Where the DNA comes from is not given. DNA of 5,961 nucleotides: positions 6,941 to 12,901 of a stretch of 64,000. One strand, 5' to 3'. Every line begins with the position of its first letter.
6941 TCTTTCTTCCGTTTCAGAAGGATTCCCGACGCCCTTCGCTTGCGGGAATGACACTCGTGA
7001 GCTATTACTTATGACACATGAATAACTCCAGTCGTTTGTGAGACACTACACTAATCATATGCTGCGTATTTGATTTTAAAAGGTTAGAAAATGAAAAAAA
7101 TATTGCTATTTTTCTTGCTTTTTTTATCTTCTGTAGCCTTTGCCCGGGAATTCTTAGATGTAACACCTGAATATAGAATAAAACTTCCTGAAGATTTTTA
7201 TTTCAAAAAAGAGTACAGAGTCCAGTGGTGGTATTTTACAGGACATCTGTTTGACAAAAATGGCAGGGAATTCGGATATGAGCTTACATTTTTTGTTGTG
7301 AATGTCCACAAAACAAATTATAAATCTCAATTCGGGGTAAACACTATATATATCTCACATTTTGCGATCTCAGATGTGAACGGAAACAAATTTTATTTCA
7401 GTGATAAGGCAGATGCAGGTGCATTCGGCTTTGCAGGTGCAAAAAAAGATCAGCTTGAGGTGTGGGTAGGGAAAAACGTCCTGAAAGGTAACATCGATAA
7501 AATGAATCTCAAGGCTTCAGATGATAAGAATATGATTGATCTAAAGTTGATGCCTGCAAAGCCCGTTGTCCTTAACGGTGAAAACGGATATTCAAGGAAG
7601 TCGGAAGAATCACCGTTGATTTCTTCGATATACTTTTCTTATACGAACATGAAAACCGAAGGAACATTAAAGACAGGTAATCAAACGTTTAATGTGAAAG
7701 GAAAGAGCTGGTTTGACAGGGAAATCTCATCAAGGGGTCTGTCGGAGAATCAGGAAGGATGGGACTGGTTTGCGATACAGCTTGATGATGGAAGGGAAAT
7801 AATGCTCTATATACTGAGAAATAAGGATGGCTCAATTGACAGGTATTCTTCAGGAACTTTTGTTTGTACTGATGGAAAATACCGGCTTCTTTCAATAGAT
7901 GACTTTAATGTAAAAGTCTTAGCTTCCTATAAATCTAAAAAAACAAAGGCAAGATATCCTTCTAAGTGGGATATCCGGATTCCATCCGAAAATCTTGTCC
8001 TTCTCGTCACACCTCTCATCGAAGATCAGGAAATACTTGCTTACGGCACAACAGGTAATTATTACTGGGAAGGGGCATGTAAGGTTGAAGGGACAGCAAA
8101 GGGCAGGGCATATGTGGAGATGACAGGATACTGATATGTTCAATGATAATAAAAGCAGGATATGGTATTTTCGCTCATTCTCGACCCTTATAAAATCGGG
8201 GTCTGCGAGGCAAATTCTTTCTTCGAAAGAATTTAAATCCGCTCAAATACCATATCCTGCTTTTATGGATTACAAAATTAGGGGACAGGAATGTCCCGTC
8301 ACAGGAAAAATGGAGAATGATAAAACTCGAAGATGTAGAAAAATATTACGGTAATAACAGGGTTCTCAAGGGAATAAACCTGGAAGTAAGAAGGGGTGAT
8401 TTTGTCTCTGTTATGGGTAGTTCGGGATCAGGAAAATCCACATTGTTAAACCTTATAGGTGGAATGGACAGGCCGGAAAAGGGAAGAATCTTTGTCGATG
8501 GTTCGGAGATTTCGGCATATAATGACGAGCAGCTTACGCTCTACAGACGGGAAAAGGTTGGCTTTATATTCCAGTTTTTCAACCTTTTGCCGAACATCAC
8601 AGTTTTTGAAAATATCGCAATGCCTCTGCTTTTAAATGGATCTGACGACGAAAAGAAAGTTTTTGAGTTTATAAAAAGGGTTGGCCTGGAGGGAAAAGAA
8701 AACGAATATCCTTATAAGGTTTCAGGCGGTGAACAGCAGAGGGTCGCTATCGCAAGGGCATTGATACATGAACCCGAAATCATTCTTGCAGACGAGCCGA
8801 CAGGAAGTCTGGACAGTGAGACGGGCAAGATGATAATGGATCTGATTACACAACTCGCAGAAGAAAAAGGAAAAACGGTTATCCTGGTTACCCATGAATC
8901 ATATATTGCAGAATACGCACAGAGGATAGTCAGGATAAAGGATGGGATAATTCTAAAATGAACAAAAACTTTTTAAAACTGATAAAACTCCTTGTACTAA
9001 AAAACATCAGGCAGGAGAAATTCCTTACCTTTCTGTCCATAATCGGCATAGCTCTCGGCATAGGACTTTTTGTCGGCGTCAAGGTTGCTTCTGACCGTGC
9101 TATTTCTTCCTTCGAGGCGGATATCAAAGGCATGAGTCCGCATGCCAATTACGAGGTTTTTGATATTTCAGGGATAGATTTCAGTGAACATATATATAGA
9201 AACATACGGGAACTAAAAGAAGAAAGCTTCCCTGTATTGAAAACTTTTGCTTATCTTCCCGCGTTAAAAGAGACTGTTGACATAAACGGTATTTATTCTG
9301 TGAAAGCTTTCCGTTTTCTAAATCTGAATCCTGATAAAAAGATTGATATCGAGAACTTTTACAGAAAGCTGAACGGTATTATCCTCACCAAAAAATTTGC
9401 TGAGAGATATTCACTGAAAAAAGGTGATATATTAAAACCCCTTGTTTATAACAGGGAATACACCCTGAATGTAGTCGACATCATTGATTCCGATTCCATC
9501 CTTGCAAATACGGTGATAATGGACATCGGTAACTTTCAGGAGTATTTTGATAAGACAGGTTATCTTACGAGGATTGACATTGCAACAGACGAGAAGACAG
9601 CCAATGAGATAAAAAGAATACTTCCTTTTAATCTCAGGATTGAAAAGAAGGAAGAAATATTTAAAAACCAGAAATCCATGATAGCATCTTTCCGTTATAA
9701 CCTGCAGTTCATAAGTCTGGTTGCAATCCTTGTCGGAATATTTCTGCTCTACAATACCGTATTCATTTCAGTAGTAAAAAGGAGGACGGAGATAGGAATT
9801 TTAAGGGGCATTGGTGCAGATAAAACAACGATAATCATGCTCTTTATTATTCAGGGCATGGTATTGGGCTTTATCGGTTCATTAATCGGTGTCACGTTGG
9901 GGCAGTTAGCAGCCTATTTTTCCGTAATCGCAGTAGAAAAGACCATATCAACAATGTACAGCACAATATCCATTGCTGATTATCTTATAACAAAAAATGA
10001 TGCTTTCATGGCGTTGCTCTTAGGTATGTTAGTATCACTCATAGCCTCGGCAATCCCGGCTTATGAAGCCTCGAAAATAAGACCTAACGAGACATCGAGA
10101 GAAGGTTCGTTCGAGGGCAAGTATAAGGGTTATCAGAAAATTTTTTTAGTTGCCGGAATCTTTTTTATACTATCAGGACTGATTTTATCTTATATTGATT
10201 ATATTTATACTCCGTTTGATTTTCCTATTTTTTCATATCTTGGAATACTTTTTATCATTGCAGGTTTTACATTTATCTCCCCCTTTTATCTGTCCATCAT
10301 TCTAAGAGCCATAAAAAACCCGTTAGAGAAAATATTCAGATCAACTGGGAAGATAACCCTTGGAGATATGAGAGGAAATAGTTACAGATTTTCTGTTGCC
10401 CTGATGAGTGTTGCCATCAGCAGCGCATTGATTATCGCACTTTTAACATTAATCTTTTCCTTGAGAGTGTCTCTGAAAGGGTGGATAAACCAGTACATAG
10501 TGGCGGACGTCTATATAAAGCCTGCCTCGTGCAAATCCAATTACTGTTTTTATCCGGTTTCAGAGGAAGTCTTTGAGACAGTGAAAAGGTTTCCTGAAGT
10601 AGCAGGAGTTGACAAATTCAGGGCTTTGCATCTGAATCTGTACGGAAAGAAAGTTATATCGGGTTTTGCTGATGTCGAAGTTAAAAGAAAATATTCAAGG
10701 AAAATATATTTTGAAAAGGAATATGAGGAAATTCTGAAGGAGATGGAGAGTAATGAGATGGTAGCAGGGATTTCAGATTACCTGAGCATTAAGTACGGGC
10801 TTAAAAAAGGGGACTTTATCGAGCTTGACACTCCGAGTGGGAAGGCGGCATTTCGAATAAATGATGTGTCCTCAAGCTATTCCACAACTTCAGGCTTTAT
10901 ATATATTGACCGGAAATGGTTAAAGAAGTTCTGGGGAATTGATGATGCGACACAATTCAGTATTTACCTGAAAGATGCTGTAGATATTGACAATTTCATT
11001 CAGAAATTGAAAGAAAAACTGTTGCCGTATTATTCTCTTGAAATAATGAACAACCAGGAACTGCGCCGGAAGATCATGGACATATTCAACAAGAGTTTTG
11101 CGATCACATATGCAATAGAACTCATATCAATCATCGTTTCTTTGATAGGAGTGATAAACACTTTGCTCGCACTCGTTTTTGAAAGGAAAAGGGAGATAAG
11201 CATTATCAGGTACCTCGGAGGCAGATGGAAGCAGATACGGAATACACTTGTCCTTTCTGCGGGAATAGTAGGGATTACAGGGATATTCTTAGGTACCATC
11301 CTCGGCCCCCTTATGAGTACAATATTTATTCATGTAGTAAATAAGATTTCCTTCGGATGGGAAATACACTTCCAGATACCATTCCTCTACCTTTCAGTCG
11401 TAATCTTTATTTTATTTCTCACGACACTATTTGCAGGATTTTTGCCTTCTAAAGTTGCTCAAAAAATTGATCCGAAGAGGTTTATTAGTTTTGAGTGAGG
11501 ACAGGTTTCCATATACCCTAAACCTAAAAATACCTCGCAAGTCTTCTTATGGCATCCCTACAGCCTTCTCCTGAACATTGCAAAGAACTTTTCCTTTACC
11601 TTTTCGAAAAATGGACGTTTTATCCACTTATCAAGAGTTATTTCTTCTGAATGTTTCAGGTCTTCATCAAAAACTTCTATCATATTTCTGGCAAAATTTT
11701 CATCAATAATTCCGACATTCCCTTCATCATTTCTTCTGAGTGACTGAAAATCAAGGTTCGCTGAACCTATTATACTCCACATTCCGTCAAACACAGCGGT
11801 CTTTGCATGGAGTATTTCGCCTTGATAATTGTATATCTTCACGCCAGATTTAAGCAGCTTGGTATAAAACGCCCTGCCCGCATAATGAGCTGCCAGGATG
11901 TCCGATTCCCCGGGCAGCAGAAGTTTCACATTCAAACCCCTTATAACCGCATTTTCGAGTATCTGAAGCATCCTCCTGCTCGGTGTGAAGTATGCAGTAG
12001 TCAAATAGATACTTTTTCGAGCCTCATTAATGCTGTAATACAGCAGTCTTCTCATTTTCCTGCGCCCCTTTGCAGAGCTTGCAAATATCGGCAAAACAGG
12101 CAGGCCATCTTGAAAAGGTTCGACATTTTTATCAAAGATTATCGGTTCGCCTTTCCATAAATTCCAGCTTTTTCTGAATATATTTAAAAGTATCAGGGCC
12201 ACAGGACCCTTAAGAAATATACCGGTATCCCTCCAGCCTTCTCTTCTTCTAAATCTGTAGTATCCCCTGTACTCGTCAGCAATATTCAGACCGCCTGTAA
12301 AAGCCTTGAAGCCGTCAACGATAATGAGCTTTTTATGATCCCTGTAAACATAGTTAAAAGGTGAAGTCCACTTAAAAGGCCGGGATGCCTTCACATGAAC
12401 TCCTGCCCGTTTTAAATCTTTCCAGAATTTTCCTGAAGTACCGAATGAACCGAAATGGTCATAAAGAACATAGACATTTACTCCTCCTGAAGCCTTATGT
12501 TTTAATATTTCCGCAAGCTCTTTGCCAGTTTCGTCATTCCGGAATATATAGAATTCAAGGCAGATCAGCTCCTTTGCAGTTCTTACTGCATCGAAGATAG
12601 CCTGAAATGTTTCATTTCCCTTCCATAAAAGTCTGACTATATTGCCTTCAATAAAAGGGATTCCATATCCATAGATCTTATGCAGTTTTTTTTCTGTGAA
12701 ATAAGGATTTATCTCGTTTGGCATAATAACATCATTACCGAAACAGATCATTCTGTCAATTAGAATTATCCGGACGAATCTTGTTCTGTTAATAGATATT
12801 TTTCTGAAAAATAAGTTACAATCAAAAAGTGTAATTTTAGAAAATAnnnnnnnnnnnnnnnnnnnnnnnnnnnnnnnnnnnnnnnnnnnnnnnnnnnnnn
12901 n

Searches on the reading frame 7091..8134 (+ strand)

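Call 35: search_protein_families(library=pfam, proteins=[window:7091-8134:+])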
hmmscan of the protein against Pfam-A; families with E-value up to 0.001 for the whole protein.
window:7091-8134:+ (347 aa): 2 families
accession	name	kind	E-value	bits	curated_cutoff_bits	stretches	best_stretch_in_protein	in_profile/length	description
PF07143.17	CrtC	-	1.2e-49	169.7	22.5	1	45-214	2-168/168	CrtC N-terminal lipocalin domain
PF17186.10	Lipocalin_9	-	3.4e-44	150.6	26.2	1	217-347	1-131/131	Lipocalin-like domain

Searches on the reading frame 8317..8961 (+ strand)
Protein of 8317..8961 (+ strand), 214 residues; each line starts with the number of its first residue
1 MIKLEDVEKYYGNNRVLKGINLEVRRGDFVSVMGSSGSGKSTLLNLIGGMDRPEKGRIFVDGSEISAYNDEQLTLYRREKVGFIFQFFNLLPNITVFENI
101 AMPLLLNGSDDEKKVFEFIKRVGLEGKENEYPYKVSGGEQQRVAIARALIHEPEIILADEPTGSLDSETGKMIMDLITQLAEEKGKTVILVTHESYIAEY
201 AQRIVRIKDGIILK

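Call 35: search_protein_families(library=pfam, proteins=[window:8317-8961:+])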
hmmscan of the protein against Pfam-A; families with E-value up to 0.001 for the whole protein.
window:8317-8961:+ (214 aa): 5 families
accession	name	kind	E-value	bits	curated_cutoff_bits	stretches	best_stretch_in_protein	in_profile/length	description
PF00005.33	ABC_tran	-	2.2e-35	122.7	25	1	17-162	1-136/137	ABC transporter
PF13304.12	AAA_21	-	1.2e-06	29.3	27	0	103-197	195-302/304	AAA domain, putative AbiEii toxin, Type IV TA system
PF13166.12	AAA_13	-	5.9e-06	25.7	36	1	150-203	524-579/713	AAA domain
PF20703.3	nSTAND1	-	0.00023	21.3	27.1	1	5-45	11-51/379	Novel STAND NTPase 1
PF02463.25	SMC_N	-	0.00049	20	40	0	127-208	135-212/220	RecF/RecN/SMC N terminal domain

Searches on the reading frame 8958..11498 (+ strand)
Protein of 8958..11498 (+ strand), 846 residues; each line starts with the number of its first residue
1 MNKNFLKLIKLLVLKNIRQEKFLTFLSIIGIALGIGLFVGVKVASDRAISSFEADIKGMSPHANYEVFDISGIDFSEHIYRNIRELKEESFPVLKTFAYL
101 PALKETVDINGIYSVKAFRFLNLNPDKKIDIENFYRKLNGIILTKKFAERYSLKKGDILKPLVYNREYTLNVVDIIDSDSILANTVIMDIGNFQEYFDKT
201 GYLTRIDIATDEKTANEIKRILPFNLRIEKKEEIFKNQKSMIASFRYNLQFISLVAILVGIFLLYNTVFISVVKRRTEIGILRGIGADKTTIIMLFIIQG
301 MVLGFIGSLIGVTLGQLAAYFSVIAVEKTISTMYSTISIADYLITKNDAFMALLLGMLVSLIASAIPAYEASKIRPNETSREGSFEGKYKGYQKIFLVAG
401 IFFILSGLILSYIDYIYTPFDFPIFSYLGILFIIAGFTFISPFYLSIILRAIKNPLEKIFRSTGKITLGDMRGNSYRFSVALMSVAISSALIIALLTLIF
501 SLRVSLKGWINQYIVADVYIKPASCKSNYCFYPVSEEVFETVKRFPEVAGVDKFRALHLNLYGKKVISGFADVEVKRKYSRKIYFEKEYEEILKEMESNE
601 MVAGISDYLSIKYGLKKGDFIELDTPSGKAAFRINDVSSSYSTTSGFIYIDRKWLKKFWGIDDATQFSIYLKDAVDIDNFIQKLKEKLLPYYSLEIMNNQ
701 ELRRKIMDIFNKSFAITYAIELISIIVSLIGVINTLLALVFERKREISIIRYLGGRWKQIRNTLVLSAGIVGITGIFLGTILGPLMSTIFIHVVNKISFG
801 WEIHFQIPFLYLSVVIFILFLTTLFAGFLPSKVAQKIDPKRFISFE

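Call 35: search_protein_families(library=pfam, proteins=[window:8958-11498:+])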
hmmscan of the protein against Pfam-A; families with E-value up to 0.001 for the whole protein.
window:8958-11498:+ (846 aa): 2 families
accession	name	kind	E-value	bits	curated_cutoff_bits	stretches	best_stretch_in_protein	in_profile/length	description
PF02687.27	FtsX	-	1.6e-31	109.3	25.5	2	251-375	2-119/120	FtsX-like permease C-terminal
PF12704.14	MacB_PCD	-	1.3e-09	39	27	1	24-214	1-195/207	MacB-like periplasmic core domain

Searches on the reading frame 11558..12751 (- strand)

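Call 35: search_protein_families(library=pfam, proteins=[window:11558-12751:-])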
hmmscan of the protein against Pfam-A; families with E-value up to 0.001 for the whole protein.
window:11558-12751:- (397 aa): 2 families
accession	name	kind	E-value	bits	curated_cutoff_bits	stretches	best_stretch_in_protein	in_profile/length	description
PF13091.12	PLDc_2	-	1.9e-37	128.5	27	2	240-364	4-131/132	PLD-like domain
PF00614.28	PLDc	-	1.1e-09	38.3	21.9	0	314-335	5-26/28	Phospholipase D Active site motif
